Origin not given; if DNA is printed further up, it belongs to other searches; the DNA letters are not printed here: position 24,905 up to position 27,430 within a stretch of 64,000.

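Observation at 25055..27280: Fusion of a beta-CASP metallo-beta-lactamase RNase with a catalytically degenerate serine-beta-lactamase-fold domain, translationally coupled to ung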

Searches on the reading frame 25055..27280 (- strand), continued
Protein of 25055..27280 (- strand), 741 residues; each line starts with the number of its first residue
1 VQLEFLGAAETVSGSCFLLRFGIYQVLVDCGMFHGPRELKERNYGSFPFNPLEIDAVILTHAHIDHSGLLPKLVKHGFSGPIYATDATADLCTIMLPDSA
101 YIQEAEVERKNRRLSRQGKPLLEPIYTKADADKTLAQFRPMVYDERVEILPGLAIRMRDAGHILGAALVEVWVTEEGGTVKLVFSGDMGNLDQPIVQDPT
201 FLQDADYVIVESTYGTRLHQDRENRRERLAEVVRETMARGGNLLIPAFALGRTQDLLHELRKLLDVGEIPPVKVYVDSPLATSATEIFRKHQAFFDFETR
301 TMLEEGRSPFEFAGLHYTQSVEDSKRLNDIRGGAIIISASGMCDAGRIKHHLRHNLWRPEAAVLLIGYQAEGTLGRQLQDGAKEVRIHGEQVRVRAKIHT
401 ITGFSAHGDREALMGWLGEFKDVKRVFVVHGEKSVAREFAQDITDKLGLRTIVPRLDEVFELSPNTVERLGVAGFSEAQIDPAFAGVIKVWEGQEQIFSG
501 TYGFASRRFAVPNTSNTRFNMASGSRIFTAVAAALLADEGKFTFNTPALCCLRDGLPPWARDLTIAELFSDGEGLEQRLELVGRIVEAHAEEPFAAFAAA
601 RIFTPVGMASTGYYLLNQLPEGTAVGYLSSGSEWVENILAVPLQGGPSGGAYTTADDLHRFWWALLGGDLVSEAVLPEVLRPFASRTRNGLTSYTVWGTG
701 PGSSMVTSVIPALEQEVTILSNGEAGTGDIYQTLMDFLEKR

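Call 12: find_encoding_contigs(protein=P0017, flank=6000, max_places=3)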
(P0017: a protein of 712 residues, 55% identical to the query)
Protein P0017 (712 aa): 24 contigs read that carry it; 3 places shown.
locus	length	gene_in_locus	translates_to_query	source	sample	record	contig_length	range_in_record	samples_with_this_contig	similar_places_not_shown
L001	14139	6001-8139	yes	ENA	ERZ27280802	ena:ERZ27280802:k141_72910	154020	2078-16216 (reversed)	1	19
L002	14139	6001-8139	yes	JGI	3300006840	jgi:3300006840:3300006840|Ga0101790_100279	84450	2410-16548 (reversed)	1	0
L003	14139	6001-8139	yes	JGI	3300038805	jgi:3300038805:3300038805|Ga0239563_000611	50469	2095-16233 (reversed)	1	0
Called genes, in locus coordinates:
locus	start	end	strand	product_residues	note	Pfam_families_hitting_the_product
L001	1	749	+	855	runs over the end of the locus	PF00350:Dynamin_N, PF01926:MMR_HSR1 (faint)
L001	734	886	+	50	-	-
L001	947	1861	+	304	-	PF00005:ABC_tran, PF13304:AAA_21 (weak)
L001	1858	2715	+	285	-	PF01061:ABC2_membrane, PF12679:ABC2_membrane_2 (weak), PF12698:ABC2_membrane_3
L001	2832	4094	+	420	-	PF00275:EPSP_synthase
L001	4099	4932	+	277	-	PF08501:Shikimate_dh_N, PF01488:Shikimate_DH (weak)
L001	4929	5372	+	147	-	PF01220:DHquinase_II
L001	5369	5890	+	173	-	PF13238:AAA_18, PF01202:SKI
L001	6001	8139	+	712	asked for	PF00753:Lactamase_B, PF16661:Lactamase_B_6, PF23023:Anti-Pycsar_Apyc1 (weak), PF12706:Lactamase_B_2, PF10996:Beta-Casp, PF07521:RMMBL, PF00144:Beta-lactamase (weak)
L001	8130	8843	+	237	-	PF03167:UDG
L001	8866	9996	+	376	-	PF00248:Aldo_ket_red, PF13183:Fer4_8 (weak), PF13187:Fer4_9, PF13534:Fer4_17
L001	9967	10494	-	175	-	-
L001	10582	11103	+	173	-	PF08279:HTH_11, PF02829:3H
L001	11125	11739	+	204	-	PF00485:PRK, PF13238:AAA_18 (weak)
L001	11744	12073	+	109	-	PF08960:STIV_B116-like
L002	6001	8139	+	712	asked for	PF00753:Lactamase_B, PF16661:Lactamase_B_6, PF23023:Anti-Pycsar_Apyc1 (weak), PF12706:Lactamase_B_2, PF10996:Beta-Casp, PF07521:RMMBL, PF00144:Beta-lactamase (weak)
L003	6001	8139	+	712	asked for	PF00753:Lactamase_B, PF16661:Lactamase_B_6, PF23023:Anti-Pycsar_Apyc1 (weak), PF12706:Lactamase_B_2, PF10996:Beta-Casp, PF07521:RMMBL, PF00144:Beta-lactamase (weak)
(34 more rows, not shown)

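Call 13: find_encoding_contigs(protein=P0041, flank=6000, max_places=3)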
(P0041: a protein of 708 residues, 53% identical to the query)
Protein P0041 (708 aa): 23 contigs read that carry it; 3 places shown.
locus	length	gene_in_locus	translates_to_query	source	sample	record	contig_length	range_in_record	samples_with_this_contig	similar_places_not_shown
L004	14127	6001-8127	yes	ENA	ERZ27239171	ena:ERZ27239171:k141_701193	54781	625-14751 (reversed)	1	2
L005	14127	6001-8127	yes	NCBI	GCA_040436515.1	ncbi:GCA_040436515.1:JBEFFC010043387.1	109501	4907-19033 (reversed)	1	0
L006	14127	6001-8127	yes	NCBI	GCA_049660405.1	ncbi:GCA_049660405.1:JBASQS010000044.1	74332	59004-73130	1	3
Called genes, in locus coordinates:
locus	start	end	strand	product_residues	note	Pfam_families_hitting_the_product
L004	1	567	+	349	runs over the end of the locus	PF13685:Fe-ADH_2 (weak), PF01761:DHQ_synthase, PF24621:DHQS_C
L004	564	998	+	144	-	PF01220:DHquinase_II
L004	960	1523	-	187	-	PF08645:PNK3P, PF00702:Hydrolase, PF13419:HAD_2 (weak), PF13242:Hydrolase_like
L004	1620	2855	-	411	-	PF01547:SBP_bac_1, PF13416:SBP_bac_8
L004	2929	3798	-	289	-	PF00528:BPD_transp_1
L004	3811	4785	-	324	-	PF00528:BPD_transp_1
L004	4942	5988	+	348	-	PF01263:Aldose_epim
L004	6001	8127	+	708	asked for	PF00753:Lactamase_B, PF16661:Lactamase_B_6 (weak), PF12706:Lactamase_B_2 (weak), PF10996:Beta-Casp, PF07521:RMMBL, PF00144:Beta-lactamase (faint)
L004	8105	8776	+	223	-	PF03167:UDG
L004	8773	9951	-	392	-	PF02646:RmuC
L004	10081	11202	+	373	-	PF00248:Aldo_ket_red, PF13183:Fer4_8 (faint), PF13187:Fer4_9, PF13534:Fer4_17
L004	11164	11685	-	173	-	-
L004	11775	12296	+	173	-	PF08279:HTH_11, PF02829:3H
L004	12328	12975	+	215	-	PF00485:PRK, PF13238:AAA_18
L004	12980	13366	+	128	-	PF08960:STIV_B116-like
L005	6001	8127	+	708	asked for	PF00753:Lactamase_B, PF16661:Lactamase_B_6 (weak), PF12706:Lactamase_B_2 (weak), PF10996:Beta-Casp, PF07521:RMMBL, PF00144:Beta-lactamase (faint)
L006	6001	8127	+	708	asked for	PF00753:Lactamase_B, PF16661:Lactamase_B_6 (weak), PF12706:Lactamase_B_2 (weak), PF10996:Beta-Casp, PF07521:RMMBL, PF00144:Beta-lactamase (faint)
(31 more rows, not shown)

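Call 14: find_encoding_contigs(protein=P0092, flank=5000, max_places=2)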
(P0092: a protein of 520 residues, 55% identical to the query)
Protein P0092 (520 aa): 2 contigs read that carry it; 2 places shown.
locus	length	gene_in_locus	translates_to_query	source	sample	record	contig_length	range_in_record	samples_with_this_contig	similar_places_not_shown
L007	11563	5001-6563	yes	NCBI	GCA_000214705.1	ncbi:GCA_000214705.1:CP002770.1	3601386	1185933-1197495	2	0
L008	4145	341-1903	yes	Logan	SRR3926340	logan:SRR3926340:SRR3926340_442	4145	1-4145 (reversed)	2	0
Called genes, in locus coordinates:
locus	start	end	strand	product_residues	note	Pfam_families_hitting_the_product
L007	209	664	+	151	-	PF22811:Zn_ribbon_NrdR, PF03477:ATP-cone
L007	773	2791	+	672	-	PF03477:ATP-cone, PF13597:NRDD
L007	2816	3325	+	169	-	PF13353:Fer4_12, PF04055:Radical_SAM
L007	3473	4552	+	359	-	PF01476:LysM, PF23473:LysM3_LYK4_5 (weak), PF12690:BsuPI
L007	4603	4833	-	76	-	PF09723:Zn_ribbon_8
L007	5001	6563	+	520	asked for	PF00753:Lactamase_B, PF23023:Anti-Pycsar_Apyc1 (faint), PF12706:Lactamase_B_2 (faint), PF16661:Lactamase_B_6, PF10996:Beta-Casp, PF07521:RMMBL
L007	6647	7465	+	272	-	PF02578:Cu-oxidase_4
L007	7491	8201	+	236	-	PF00072:Response_reg, PF00486:Trans_reg_C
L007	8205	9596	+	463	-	PF00672:HAMP, PF00989:PAS, PF08448:PAS_4, PF12860:PAS_7 (weak), PF13188:PAS_8 (weak), PF13426:PAS_9, PF00512:HisKA, PF02518:HATPase_c, +1 more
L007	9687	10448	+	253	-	PF02463:SMC_N (weak), PF13555:AAA_29 (faint), PF00005:ABC_tran, PF13304:AAA_21 (faint)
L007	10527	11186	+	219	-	PF01895:PhoU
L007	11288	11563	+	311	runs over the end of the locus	PF26018:BSH_RND_rel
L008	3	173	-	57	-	?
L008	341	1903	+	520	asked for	PF00753:Lactamase_B, PF23023:Anti-Pycsar_Apyc1 (faint), PF12706:Lactamase_B_2 (faint), PF16661:Lactamase_B_6, PF10996:Beta-Casp, PF07521:RMMBL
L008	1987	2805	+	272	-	PF02578:Cu-oxidase_4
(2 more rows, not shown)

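Call 15: find_encoding_contigs(protein=P0072, flank=5000, max_places=2)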
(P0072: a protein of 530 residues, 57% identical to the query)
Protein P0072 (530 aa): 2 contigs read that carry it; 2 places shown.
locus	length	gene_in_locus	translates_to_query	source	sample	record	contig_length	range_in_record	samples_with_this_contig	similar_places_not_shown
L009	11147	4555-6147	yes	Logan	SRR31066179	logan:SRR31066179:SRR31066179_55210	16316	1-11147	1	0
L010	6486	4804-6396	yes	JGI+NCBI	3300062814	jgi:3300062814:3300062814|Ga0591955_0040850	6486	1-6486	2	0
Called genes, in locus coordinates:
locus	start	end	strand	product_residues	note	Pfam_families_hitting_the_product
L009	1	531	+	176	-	?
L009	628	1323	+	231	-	PF00702:Hydrolase, PF12710:HAD, PF13419:HAD_2, PF13242:Hydrolase_like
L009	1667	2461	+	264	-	PF04909:Amidohydro_2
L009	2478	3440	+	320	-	PF00676:E1_dh, PF02775:TPP_enzyme_C (weak), PF00456:Transketolase_N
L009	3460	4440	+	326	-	PF02779:Transket_pyr, PF02780:Transketolase_C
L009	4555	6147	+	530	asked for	PF00753:Lactamase_B, PF23023:Anti-Pycsar_Apyc1 (faint), PF12706:Lactamase_B_2 (weak), PF16661:Lactamase_B_6, PF10996:Beta-Casp, PF07521:RMMBL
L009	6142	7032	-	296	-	PF02517:Rce1-like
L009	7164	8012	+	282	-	-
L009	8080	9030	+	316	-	PF01966:HD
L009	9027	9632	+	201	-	PF05175:MTS, PF01209:Ubie_methyltran (weak), PF13489:Methyltransf_23, PF06325:PrmA, PF08241:Methyltransf_11, PF08242:Methyltransf_12, PF13649:Methyltransf_25, PF13847:Methyltransf_31, +2 more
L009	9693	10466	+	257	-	PF01520:Amidase_3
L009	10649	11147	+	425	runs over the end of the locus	PF00275:EPSP_synthase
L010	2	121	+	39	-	?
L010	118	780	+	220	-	-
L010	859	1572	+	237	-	PF00702:Hydrolase, PF12710:HAD, PF13419:HAD_2, PF13242:Hydrolase_like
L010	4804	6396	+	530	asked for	PF00753:Lactamase_B, PF23023:Anti-Pycsar_Apyc1 (faint), PF12706:Lactamase_B_2 (weak), PF16661:Lactamase_B_6, PF10996:Beta-Casp, PF07521:RMMBL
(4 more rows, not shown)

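Call 16: find_encoding_contigs(protein=P0008, flank=5000, max_places=2)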
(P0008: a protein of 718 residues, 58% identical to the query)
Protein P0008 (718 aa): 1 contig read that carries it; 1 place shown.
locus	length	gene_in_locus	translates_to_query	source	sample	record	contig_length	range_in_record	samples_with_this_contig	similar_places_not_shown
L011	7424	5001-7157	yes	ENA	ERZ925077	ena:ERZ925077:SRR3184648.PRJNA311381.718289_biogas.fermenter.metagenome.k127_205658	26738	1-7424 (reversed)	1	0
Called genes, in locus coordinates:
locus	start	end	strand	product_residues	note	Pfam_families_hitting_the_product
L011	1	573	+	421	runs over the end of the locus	PF09861:Lar_N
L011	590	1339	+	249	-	PF02811:PHP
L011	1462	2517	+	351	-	PF01263:Aldose_epim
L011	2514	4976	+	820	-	PF06165:GH94_b-supersand, PF17167:Glyco_hydro_94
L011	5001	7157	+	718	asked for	PF00753:Lactamase_B, PF16661:Lactamase_B_6, PF12706:Lactamase_B_2 (weak), PF10996:Beta-Casp, PF07521:RMMBL, PF00144:Beta-lactamase (weak)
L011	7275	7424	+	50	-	?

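Call 27: find_related_loci(query=A1, collection=genome_contigs, flank=4000)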
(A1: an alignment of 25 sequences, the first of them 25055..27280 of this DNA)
Query A1 (741 aa) in genome_contigs; peptide patterns used: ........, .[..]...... (x = any residue, [..] = any of these).
600 stretches matched a pattern (row limit reached: there are more); 478 encode a relative of the query (tblastn E <= 1e-3); the best 80 are kept; 80 distinct loci.
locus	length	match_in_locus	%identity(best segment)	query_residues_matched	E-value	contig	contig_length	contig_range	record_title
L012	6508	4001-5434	54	1-478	2e-174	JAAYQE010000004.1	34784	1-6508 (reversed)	MAG: Syntrophomonadaceae bacterium isolate AS22ysBPME_318 1035_AS22, whole genome shotgun sequence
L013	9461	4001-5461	52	1-482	2e-169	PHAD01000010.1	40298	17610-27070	MAG: Firmicutes bacterium HGW-Firmicutes-12 08E140C01_z5_2013_Ig3399_v2_scaffold_834, whole genome shotgun sequence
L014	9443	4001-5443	52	1-487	2e-168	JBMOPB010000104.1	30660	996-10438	MAG: Bacillota bacterium isolate Betzabe_MAG117 MAG117_104, whole genome shotgun sequence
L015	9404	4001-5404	53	1-467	3e-168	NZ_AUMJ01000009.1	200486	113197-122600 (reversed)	Aneurinibacillus terranovensis DSM 18919 H525DRAFT_scaffold00004.4_C, whole genome shotgun sequence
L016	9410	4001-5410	53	1-470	2e-167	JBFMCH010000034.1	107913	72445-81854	MAG: Bacillota bacterium isolate MAG188 MAG188_34, whole genome shotgun sequence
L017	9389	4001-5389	52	1-462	7e-165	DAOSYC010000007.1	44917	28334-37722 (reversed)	MAG TPA_asm: Spirochaetota bacterium isolate AMR_MDS_2095 NODE_525_length_44917_cov_8.940997, whole genome shotgun seque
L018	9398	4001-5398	52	1-464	6e-165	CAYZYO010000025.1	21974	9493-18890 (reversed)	MAG TPA_asm: uncultured Syntrophomonadaceae bacterium isolate SRP241341_co1_255 genome assembly, contig: NODE_2736_lengt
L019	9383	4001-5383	54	1-459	1e-163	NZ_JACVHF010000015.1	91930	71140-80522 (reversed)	Heliobacterium chlorum strain DSM 3682 NODE_15_length_91930_cov_8.60258, whole genome shotgun sequence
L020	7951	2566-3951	53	1-462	4e-163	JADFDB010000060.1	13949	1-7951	MAG: Spirochaetes bacterium isolate QR_Bin.4 NODE_60_length_13949_cov_15.5349, whole genome shotgun sequence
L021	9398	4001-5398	57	1-464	1e-180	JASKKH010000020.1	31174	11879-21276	MAG: Clostridia bacterium isolate DJKA51_ANT-F21_bin.18 scaffold_181, whole genome shotgun sequence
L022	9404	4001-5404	52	1-467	7e-160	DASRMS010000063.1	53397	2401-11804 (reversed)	MAG TPA_asm: Oscillospiraceae bacterium isolate SMAG_U10222 k141_954007, whole genome shotgun sequence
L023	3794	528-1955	53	1-475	4e-165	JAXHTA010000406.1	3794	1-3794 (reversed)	MAG: Thermodesulfobacteriota bacterium isolate MAG12_tar_biofilm MAG12_406, whole genome shotgun sequence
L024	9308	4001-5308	54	1-433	4e-158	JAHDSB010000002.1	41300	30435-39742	MAG: Clostridia bacterium isolate SV3-B14.1 k141_109502, whole genome shotgun sequence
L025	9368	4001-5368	54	1-454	4e-158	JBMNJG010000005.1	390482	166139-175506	MAG: Limnochordia bacterium isolate SBF912LR0HQ0069 contig_3418, whole genome shotgun sequence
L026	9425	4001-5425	51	1-467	1e-157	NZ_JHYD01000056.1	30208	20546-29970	Ruminiclostridium cellobioparum DSM 1351 = ATCC 15832 T344DRAFT_scaffold00044.44_C, whole genome shotgun sequence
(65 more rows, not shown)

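Call 35: find_encoding_contigs(protein=P0003, flank=6000, max_places=2)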
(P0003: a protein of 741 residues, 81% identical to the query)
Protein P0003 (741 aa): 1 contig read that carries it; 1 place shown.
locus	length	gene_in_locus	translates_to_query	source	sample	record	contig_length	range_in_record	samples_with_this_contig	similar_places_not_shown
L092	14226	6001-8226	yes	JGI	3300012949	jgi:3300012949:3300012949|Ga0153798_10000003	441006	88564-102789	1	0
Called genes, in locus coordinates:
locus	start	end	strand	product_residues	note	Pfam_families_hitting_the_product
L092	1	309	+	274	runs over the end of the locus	PF08501:Shikimate_dh_N, PF01488:Shikimate_DH, PF18317:SDH_C (weak)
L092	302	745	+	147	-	PF01220:DHquinase_II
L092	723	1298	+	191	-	-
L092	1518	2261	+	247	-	PF00106:adh_short, PF13561:adh_short_C2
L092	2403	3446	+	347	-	PF01263:Aldose_epim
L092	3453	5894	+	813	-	PF06165:GH94_b-supersand, PF17167:Glyco_hydro_94, PF03633:Glyco_hydro_65C (weak)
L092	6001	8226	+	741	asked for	PF00753:Lactamase_B, PF12706:Lactamase_B_2 (weak), PF16661:Lactamase_B_6, PF10996:Beta-Casp, PF07521:RMMBL, PF00144:Beta-lactamase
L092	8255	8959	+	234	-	PF03167:UDG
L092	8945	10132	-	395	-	PF02646:RmuC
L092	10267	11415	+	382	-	PF00248:Aldo_ket_red, PF13183:Fer4_8 (weak), PF13187:Fer4_9, PF13484:Fer4_16 (faint), PF13534:Fer4_17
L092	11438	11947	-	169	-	-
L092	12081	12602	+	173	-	PF08279:HTH_11, PF02829:3H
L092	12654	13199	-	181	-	PF01965:DJ-1_PfpI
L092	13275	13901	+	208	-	PF00485:PRK, PF13238:AAA_18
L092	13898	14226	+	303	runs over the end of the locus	PF00892:EamA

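Call 36: find_encoding_contigs(protein=P0007, flank=6000, max_places=2)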
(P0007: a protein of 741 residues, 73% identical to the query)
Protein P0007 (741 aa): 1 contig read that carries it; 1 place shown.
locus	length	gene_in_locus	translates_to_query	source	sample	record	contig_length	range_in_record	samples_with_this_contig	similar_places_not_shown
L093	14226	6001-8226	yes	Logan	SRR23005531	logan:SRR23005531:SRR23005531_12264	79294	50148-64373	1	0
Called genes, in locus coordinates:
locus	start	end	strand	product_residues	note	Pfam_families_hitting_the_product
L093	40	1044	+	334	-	PF00528:BPD_transp_1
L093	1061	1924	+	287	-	PF00528:BPD_transp_1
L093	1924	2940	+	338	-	PF00005:ABC_tran, PF13304:AAA_21 (weak), PF08352:oligo_HPY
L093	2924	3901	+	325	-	PF00005:ABC_tran, PF08352:oligo_HPY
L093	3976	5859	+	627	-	PF00496:SBP_bac_5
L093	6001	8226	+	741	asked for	PF00753:Lactamase_B, PF12706:Lactamase_B_2 (weak), PF16661:Lactamase_B_6 (weak), PF10996:Beta-Casp, PF07521:RMMBL, PF00144:Beta-lactamase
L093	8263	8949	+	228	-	PF03167:UDG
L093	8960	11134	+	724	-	PF00082:Peptidase_S8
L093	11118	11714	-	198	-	PF06055:ExoD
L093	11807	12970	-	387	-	PF02646:RmuC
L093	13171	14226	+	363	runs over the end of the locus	PF00248:Aldo_ket_red, PF13746:Fer4_18 (faint), PF13183:Fer4_8 (weak), PF13187:Fer4_9, PF13534:Fer4_17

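Call 41: predict_structure(alignment_id=A1)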
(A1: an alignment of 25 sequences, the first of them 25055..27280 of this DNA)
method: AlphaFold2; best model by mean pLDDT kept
length: 741 residues; sequences in the alignment: 25
mean_pLDDT: 81.1   pTM: 0.62
mean pLDDT of the five models: 81.1, 80.1, 80.1, 77.9, 74.7
residues with pLDDT >= 90: 251; 70-90: 330; 50-70: 136; < 50: 24
segments of 3 or more residues with pLDDT < 50: 194-196, 340-344, 471-478, 504-510
pLDDT, mean of each block of 10 residues (from residue 1): 75 78 87 62 71 90 70 91 90 83 81 89 88 94 89 89 77 87 83 53 84 64 82 92 81 78 88 84 75 62 65 82 84 78 63 92 82 80 85 93 72 85 85 78 89 79 69 46 76 73 52 73 91 96 94 90 93 89 95 95 93 82 67 55 73 92 93 92 87 91 88 90 76 80 62
secondary structure, 60 per line:
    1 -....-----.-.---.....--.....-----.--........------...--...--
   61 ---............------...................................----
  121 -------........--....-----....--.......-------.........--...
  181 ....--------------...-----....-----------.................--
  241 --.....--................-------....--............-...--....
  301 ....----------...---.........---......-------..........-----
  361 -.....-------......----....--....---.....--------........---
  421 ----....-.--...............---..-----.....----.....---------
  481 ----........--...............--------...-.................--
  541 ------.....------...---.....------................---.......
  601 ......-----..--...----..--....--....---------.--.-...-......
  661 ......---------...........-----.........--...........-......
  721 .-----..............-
elements in order (helices of 4 or more, strands of 3 or more residues): E2-5 E17-21 E24-28 H37-44 E56-58 H64-75 E82-85 H86-116 H128-135 E138-141 E147-150 E153-159 E167-175 E178-184 E207-210 H222-238 E243-247 H250-265 E273-276 H279-290 H297-304 E315-317 H321-329 E333-338 H346-355 E362-366 H374-379 E384-387 E390-393 E397-401 H410-417 E425-428 H433-447 E458-462 E467-471 E485-492 E495-503 H504-509 E518-520 H522-538 H548-551 H565-568 H575-590 H594-606 E627-630 E633-636 E651-653 H655-666 H676-683 E684-686 E692-700 E703-710 E715-721 H727-740
